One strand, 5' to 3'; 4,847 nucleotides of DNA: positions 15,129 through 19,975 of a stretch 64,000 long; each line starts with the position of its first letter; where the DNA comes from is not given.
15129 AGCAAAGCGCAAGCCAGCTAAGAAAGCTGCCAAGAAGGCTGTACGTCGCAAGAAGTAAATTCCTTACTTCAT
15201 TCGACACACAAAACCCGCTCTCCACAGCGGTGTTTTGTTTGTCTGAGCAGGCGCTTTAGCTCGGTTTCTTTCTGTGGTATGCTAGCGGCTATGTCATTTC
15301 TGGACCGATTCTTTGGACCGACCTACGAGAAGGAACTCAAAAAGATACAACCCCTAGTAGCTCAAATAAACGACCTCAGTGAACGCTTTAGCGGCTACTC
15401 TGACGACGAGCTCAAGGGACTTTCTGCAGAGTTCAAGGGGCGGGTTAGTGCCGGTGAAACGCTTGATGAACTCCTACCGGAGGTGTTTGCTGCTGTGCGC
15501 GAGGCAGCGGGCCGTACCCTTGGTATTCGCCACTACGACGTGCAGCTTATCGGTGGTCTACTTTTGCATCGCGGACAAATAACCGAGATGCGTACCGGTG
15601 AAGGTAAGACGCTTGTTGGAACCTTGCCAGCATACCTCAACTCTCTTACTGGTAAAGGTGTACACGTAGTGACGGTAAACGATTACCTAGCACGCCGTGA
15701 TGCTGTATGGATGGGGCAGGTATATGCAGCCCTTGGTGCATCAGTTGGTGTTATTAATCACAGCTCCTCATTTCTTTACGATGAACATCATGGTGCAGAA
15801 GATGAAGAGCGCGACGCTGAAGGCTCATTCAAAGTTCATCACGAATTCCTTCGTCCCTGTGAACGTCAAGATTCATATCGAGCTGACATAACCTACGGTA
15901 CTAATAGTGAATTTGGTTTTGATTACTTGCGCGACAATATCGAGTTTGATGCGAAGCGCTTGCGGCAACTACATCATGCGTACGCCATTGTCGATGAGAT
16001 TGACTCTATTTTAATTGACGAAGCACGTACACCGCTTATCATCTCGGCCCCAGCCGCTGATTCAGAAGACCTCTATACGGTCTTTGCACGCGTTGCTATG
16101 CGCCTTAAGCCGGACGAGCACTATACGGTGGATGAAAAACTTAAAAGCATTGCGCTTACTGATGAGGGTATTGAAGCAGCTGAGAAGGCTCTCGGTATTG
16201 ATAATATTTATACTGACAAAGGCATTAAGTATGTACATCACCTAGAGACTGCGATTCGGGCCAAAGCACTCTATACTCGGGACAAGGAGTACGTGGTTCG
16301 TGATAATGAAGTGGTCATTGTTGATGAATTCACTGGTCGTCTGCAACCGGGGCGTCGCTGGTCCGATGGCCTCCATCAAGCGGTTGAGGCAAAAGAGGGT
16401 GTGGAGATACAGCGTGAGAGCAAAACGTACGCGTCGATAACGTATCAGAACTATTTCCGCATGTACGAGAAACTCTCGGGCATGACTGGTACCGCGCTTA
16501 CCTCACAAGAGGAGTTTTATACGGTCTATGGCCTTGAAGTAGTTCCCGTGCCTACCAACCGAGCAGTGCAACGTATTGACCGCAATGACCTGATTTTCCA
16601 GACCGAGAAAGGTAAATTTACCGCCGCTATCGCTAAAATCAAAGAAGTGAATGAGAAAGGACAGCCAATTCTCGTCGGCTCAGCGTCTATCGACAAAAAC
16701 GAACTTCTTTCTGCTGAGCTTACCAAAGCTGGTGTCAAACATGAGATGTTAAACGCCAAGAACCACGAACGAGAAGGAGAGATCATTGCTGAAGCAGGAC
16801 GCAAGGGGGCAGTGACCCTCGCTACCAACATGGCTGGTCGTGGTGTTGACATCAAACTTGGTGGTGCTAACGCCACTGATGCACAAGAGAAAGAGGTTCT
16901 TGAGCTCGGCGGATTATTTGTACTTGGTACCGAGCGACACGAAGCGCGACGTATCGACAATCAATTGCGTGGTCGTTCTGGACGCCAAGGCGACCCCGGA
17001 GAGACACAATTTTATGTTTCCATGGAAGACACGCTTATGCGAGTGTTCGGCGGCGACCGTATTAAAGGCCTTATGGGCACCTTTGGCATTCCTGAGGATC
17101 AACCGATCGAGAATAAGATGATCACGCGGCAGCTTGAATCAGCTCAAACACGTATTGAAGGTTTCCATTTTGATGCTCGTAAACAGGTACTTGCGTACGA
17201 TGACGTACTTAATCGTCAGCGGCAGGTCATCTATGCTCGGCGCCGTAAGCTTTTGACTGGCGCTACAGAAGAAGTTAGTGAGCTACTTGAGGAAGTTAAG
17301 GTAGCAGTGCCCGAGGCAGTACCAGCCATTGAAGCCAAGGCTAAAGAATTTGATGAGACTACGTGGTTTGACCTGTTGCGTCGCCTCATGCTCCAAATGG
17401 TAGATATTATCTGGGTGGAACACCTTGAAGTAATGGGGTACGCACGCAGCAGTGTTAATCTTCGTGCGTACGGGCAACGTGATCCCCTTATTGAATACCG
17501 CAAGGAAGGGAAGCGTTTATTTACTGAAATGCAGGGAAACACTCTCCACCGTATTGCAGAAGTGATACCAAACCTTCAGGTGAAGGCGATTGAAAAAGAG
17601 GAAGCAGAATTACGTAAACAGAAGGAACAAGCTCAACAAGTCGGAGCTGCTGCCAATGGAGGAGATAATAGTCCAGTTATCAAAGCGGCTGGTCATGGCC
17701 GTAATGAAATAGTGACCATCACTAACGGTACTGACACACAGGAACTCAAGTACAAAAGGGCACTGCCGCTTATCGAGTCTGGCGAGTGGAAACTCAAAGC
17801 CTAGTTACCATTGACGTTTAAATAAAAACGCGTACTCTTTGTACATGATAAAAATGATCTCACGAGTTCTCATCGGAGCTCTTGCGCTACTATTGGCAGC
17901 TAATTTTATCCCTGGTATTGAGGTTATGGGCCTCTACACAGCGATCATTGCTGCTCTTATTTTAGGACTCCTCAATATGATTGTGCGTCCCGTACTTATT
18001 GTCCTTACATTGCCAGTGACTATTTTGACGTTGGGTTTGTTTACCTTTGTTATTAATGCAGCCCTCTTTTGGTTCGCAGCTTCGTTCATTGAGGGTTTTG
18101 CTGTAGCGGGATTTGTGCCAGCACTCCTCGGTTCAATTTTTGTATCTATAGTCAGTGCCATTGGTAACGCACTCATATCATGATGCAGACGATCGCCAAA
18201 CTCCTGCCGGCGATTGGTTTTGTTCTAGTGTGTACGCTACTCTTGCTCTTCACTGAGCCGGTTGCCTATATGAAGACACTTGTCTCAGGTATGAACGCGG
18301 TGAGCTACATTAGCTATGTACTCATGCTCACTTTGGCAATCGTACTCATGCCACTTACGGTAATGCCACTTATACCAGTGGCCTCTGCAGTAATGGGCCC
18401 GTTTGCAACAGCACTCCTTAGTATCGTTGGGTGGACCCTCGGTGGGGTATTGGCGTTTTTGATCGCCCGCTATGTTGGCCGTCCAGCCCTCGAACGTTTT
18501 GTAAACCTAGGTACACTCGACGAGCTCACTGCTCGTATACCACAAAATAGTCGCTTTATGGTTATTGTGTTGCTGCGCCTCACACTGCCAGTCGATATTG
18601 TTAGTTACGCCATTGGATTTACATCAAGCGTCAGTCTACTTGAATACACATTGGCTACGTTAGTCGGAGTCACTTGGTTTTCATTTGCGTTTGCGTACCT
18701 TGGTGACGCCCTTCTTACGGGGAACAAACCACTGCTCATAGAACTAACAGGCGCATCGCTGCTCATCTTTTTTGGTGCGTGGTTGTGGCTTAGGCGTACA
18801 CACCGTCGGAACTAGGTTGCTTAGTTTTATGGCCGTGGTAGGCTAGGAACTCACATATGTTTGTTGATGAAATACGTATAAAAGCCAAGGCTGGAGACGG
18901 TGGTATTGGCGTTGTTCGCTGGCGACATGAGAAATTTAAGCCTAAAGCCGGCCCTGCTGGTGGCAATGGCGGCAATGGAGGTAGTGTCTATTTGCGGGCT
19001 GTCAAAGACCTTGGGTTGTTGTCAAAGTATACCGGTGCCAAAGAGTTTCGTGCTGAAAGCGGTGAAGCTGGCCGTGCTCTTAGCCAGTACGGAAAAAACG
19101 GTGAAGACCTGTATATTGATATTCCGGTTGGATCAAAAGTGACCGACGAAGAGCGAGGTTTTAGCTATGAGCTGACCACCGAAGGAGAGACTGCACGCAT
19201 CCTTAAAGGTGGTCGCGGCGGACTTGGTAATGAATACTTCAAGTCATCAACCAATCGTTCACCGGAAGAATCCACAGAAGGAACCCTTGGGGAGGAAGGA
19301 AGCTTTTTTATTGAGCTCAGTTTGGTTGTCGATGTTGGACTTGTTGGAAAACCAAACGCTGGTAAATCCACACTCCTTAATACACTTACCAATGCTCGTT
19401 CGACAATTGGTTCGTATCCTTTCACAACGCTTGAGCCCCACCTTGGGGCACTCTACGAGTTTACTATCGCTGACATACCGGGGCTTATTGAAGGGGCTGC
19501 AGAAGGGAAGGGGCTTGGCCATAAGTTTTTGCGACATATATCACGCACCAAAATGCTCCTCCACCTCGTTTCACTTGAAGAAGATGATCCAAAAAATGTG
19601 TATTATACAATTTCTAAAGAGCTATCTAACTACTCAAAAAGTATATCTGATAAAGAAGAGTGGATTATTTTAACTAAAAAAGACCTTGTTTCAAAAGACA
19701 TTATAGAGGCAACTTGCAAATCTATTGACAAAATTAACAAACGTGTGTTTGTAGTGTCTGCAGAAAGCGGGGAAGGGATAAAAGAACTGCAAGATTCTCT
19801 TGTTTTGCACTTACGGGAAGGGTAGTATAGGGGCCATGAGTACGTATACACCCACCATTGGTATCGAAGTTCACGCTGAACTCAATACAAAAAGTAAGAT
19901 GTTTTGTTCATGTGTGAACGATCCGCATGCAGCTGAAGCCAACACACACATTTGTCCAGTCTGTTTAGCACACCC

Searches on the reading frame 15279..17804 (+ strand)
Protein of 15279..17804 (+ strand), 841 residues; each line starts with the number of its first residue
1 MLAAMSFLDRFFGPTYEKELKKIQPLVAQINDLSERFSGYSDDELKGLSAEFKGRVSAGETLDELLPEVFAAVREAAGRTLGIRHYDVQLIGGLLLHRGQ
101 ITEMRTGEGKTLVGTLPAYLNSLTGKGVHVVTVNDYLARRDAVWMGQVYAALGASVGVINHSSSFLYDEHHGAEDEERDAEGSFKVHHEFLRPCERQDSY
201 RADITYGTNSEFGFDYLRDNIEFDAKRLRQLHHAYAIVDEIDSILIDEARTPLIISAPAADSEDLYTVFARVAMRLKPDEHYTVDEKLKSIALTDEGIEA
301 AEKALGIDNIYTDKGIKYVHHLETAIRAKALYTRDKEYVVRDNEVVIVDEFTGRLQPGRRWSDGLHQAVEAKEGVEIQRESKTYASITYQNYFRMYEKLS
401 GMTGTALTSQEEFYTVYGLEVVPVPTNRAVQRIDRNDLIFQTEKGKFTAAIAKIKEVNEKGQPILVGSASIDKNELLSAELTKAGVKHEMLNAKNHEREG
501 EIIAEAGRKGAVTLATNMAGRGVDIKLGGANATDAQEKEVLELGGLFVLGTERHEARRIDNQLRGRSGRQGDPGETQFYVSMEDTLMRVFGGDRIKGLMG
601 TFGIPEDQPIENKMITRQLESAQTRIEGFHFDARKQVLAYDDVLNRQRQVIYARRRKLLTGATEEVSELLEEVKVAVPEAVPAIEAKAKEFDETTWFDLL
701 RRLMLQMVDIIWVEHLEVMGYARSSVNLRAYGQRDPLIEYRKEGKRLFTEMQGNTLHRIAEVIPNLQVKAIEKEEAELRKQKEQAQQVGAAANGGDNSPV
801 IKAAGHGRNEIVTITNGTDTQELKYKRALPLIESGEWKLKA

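Call 13: search_protein_families(library=pfam, proteins=[window:15279-17804:+])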
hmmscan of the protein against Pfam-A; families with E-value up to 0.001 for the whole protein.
window:15279-17804:+ (841 aa): 4 families
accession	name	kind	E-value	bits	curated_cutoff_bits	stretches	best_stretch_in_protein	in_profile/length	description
PF07517.20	SecA_DEAD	-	2.7e-118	394.9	24.6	1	10-413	3-289/290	SecA DEAD-like domain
PF21090.3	P-loop_SecA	-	1.3e-74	250.8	27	2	430-536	2-108/205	SecA P-loop domain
PF01043.26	SecA_PP_bind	-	9.2e-42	142.5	23.5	1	262-370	2-110/110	SecA preprotein cross-linking domain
PF07516.18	SecA_SW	-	1.6e-40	139.7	26.7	2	609-673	1-68/200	SecA Wing and Scaffold domain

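Call 14: find_related_loci(query=window:15279-17804:+, collection=genome_contigs, flank=4000)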
Query window:15279-17804:+ (841 aa) in genome_contigs; peptide patterns used: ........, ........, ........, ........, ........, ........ (x = any residue, [..] = any of these).
600 stretches matched a pattern (row limit reached: there are more); 490 encode a relative of the query (tblastn E <= 1e-3); the best 80 are kept; 80 distinct loci.
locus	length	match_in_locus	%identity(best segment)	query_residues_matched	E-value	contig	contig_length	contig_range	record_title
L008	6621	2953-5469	73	5-839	0e+0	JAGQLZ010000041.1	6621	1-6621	MAG: Candidatus Kaiserbacteria bacterium isolate HKST-UBA29 2010_505432, whole genome shotgun sequence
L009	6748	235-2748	73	5-839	0e+0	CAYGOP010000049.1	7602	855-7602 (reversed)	MAG TPA_asm: uncultured Candidatus Saccharibacteria bacterium isolate ERP117304_co1_139 genome assembly, contig: NODE_84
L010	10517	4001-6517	72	3-840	0e+0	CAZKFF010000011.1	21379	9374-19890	MAG TPA_asm: uncultured Candidatus Saccharibacteria bacterium isolate SRP263527_co2_181 genome assembly, contig: NODE_19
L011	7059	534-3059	71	1-839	0e+0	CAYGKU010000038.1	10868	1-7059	MAG TPA_asm: uncultured Candidatus Saccharibacteria bacterium isolate ERP116193_co2_378 genome assembly, contig: NODE_14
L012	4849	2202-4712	70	5-839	0e+0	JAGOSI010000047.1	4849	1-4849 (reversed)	MAG: Candidatus Paceibacterota bacterium isolate Gw_Eff_bin_314 Gw_Eff_61906_length_4849_cov_7.766836, whole genome shot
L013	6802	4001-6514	70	5-840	0e+0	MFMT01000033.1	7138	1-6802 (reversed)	MAG: Candidatus Kaiserbacteria bacterium RIFOXYD1_FULL_42_15 rifoxyd1_full_scaffold_4179, whole genome shotgun sequence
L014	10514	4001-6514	70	5-839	0e+0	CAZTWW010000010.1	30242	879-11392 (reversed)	MAG TPA_asm: uncultured Candidatus Saccharibacteria bacterium isolate SRP219642_co4_360 genome assembly, contig: NODE_24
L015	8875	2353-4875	69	1-839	0e+0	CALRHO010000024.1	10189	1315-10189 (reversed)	MAG: Candidatus Nomurabacteria bacterium isolate RE-15aug16-192 genome assembly, contig: RE-15aug16-C10857, whole genome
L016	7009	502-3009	69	5-840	0e+0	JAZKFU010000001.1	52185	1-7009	MAG: Patescibacteria group bacterium isolate DC_RB_04_SPN110320-bin016 DCRB04SPN_B016_0_000000000001, whole genome shotg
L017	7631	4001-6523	70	2-839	0e+0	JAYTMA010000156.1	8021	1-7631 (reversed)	MAG: bacterium isolate GFS_3428 GFS_3428_155, whole genome shotgun sequence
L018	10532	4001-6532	68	1-840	0e+0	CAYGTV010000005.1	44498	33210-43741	MAG TPA_asm: uncultured Candidatus Saccharibacteria bacterium isolate ERP117304_co2_145 genome assembly, contig: NODE_74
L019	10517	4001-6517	68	1-839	0e+0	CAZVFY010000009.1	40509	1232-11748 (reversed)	MAG TPA_asm: uncultured Candidatus Saccharibacteria bacterium isolate SRP063590_co1_123 genome assembly, contig: NODE_86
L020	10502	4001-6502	69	5-839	0e+0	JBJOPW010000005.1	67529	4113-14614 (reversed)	MAG: Candidatus Parcubacteria bacterium isolate whiteclaycreek2_2019_sw_WHONDRS-S19S_0038_A_bin.8 scaffold_0000029, whol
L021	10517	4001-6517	66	1-839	0e+0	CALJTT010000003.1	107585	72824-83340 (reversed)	MAG: Candidatus Pacebacteria bacterium isolate R3_Bin_METABAT__89_1 genome assembly, contig: c_000000132228, whole genom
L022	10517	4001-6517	71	5-841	0e+0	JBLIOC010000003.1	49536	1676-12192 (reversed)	MAG: Candidatus Paceibacteria bacterium isolate 3300053785_176 Ga0535658_0000917, whole genome shotgun sequence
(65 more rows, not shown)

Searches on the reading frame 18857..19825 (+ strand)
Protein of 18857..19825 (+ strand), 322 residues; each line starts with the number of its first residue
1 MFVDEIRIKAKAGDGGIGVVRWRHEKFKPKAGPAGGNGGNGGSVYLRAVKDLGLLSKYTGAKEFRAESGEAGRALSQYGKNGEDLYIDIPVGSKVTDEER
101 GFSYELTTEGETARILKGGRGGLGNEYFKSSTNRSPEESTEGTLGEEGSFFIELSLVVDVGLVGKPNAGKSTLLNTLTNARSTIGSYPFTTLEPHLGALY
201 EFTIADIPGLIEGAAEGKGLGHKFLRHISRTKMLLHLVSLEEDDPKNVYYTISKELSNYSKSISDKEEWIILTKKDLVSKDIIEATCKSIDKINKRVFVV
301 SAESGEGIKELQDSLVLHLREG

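Call 13: search_protein_families(library=pfam, proteins=[window:18857-19825:+])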
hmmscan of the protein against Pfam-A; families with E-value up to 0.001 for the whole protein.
window:18857-19825:+ (322 aa): 5 families
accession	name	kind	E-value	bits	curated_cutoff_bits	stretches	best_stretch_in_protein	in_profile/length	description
PF01018.28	GTP1_OBG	-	6.8e-46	156.1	27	1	3-155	1-154/155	GTP1/OBG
PF01926.29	MMR_HSR1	-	9.8e-25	87.3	21.9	1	159-274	1-113/113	50S ribosome-binding GTPase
PF02421.24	FeoB_N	-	5.4e-12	45.9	27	1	160-313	3-154/156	Ferrous iron transport protein B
PF03193.22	RsgA_GTPase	-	1.7e-07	31.7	30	1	265-315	53-104/174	RsgA GTPase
PF00350.29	Dynamin_N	-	0.00054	20.5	27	0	160-190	1-32/168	Dynamin family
